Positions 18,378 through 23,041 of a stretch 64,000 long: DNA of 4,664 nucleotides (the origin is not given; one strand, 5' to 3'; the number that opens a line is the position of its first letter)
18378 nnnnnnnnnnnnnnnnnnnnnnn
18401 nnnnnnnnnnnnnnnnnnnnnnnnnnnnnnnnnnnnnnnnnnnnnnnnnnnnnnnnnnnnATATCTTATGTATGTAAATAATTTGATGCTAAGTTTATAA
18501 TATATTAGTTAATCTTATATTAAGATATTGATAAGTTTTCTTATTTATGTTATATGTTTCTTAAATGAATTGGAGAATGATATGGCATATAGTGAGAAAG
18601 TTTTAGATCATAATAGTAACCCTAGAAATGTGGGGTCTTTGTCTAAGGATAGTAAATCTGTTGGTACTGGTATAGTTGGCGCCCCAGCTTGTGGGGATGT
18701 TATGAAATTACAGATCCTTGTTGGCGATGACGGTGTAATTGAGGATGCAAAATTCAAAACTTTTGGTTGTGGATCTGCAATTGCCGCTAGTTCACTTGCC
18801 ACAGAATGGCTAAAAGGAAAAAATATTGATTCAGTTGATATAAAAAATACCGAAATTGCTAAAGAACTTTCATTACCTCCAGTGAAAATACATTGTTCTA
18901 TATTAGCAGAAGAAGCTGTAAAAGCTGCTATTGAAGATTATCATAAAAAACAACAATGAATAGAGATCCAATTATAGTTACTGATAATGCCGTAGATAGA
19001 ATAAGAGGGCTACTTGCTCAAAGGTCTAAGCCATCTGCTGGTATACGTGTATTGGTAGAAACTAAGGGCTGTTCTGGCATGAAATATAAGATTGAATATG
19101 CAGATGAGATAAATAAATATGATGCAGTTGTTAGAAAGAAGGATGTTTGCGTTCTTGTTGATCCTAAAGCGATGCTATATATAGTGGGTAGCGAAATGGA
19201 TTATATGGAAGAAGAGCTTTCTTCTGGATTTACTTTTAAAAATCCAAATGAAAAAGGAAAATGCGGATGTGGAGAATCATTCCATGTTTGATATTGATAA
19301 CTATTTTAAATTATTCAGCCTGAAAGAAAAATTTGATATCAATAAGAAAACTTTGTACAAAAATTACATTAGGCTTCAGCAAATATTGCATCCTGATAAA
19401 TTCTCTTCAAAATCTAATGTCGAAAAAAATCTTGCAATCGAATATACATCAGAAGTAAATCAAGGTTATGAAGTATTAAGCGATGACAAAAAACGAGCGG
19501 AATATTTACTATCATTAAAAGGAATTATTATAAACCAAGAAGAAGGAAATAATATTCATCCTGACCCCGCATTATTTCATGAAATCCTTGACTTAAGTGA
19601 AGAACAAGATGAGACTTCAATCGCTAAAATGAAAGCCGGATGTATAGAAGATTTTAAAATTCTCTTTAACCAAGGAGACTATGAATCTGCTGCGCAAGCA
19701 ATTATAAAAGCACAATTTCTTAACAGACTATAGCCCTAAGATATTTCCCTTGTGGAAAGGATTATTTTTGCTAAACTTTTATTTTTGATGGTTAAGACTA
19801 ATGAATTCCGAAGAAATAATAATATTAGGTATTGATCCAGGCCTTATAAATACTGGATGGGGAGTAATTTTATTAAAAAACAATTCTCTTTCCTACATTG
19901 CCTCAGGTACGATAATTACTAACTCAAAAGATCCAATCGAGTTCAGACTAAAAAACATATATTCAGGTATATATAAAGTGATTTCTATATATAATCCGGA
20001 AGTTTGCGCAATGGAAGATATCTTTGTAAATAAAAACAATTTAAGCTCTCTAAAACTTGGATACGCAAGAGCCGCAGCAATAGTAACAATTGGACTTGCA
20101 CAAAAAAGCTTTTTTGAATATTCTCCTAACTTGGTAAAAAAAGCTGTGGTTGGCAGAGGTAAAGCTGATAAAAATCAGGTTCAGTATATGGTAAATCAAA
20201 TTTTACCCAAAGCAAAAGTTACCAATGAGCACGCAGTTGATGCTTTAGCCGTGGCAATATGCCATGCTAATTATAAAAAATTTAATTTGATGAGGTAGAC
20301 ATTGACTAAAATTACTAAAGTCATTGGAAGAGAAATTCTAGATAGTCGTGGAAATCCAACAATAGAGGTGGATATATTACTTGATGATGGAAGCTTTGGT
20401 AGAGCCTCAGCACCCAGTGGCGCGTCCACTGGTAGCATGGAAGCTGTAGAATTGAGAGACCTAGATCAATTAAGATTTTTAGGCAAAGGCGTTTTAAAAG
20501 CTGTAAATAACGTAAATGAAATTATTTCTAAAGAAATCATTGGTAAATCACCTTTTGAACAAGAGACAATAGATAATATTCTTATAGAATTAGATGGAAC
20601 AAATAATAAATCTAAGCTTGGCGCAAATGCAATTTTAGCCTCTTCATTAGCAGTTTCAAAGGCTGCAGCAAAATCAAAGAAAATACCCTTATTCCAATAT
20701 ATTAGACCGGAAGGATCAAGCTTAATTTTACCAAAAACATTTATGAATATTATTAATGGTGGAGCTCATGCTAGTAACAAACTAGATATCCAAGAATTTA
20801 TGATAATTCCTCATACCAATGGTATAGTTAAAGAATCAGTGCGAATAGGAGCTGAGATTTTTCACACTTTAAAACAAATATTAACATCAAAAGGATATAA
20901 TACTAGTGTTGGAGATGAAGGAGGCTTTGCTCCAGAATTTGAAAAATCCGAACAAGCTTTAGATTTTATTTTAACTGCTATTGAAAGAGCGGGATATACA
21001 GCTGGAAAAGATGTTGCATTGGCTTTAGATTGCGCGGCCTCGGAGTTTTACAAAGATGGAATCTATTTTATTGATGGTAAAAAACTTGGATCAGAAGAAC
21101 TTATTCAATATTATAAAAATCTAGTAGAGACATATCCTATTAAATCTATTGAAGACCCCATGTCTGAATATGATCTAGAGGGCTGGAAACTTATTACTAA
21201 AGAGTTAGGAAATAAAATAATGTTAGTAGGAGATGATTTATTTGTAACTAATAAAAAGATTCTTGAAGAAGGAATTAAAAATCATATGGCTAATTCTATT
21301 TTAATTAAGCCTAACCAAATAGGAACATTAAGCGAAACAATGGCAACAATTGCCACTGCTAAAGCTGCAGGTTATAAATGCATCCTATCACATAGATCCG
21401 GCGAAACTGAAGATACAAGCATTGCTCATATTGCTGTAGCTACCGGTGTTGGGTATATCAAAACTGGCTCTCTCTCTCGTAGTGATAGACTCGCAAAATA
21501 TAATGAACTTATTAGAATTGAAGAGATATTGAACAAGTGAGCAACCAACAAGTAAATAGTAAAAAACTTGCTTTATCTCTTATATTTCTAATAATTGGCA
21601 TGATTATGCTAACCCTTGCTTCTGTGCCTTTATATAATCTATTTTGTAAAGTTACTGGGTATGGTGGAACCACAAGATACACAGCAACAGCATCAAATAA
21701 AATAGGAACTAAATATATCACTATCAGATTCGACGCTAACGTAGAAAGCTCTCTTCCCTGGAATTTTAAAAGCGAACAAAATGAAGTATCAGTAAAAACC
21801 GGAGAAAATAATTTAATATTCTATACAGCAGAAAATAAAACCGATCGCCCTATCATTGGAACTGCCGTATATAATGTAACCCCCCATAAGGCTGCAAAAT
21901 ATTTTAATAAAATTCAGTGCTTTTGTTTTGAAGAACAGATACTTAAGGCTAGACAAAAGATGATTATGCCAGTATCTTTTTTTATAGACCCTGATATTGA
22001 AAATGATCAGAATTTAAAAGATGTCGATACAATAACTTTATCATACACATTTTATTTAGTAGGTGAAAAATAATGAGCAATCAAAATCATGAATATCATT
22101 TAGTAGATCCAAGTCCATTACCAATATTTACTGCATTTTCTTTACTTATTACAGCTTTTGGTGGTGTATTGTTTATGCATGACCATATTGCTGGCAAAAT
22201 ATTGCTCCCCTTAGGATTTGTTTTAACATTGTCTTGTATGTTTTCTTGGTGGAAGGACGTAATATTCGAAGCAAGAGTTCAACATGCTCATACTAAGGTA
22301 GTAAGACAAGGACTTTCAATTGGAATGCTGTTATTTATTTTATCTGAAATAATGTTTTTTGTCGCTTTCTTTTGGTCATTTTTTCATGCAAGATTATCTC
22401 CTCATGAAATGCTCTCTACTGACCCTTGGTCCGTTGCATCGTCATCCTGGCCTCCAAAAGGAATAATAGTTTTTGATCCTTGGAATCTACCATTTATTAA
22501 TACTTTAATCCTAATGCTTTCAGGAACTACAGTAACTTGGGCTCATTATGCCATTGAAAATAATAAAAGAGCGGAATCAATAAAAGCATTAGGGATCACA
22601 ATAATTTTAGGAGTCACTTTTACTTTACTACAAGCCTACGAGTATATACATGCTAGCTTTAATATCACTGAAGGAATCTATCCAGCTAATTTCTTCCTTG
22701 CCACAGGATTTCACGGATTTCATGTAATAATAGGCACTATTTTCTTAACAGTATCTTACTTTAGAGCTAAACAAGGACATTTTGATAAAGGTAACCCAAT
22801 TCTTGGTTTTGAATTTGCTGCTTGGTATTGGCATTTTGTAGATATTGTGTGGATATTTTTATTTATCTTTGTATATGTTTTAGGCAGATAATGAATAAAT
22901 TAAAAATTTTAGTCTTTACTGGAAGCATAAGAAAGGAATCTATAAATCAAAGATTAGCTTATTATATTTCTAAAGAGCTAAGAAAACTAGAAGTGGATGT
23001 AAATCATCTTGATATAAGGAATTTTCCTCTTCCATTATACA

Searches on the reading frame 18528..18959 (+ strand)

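Call 94: search_protein_families(library=pfam, proteins=[window:18528-18959:+], max_evalue=0.001)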
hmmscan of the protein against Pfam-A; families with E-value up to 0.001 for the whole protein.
window:18528-18959:+ (143 aa): 1 family
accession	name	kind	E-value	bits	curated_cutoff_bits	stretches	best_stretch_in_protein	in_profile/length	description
PF01592.21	NifU_N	-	5.6e-48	162.7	22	1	20-142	1-124/127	NifU-like N terminal domain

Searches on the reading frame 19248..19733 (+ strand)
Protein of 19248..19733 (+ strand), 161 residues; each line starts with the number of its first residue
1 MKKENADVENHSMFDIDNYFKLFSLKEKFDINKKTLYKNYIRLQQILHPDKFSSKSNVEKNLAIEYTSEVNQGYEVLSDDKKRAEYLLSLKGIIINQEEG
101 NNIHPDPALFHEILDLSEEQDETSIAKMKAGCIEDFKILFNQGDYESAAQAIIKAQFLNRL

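Call 94: search_protein_families(library=pfam, proteins=[window:19248-19733:+], max_evalue=0.001)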
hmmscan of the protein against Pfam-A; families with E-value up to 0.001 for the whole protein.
window:19248-19733:+ (161 aa): 2 families
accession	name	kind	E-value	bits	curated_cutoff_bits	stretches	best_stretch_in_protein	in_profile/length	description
PF00226.36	DnaJ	-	4.2e-08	33.6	27.8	1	19-86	2-62/63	DnaJ domain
PF07743.18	HSCB_C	-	0.00067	20.4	22.1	0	123-161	31-69/74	HSCB C-terminal oligomerisation domain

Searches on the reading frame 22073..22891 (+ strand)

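Call 75: search_protein_families(library=pfam, proteins=[window:22073-22891:+], max_evalue=0.01)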
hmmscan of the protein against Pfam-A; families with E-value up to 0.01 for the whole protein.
window:22073-22891:+ (272 aa): 2 families
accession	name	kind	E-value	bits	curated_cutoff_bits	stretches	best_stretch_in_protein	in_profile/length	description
PF00510.24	COX3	-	1e-88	298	23.8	1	6-271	1-257/258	Cytochrome c oxidase subunit III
PF04238.17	DUF420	-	0.0039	17.9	30.5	1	139-265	1-130/130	Protein of unknown function (DUF420)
